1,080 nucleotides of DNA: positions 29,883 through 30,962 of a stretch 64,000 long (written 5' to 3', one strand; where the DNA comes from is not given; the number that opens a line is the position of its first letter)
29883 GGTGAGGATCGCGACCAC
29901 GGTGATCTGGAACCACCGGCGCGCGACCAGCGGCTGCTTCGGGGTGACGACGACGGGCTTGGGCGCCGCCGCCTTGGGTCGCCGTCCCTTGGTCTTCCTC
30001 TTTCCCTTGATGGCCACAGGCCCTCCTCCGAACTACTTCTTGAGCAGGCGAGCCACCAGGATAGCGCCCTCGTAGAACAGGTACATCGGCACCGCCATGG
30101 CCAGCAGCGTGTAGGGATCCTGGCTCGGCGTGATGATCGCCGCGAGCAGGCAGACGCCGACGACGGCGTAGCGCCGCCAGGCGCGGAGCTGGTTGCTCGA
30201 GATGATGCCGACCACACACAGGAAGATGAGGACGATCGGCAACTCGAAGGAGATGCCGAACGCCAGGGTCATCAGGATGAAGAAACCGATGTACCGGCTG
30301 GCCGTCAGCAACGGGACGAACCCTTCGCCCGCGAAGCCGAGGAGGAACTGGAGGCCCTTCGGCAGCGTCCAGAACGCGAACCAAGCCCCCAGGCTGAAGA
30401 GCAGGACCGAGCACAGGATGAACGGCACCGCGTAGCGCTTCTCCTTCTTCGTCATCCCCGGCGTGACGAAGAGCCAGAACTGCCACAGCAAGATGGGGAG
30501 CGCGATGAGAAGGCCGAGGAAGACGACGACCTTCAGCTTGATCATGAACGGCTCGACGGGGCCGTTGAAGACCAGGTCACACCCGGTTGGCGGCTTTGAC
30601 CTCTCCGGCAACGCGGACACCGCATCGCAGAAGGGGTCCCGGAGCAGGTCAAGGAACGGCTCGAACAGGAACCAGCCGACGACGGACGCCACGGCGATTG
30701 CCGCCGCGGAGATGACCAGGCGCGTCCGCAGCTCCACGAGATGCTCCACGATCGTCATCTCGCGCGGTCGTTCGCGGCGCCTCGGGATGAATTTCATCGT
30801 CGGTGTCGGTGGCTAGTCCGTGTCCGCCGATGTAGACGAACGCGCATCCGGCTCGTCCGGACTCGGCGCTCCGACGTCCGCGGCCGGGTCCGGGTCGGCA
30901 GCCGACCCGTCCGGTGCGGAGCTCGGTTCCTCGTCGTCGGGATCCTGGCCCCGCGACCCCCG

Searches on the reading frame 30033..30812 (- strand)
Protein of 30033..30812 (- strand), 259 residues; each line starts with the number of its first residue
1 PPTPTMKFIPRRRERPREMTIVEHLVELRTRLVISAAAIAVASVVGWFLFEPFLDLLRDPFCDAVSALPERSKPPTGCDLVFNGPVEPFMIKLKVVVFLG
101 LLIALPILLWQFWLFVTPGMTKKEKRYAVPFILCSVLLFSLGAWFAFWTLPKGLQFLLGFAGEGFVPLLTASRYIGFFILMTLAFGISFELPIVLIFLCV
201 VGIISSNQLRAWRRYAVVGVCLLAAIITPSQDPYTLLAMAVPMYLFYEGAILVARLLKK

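Call 89: search_protein_families(library=pfam, proteins=[window:30033-30812:-], max_evalue=0.001)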
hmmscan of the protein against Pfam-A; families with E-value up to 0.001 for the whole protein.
window:30033-30812:- (259 aa): 1 family
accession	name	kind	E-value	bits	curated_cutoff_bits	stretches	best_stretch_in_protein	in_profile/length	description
PF00902.23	TatC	-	5.1e-65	219.6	25.1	1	23-242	1-208/208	Sec-independent protein translocase protein (TatC)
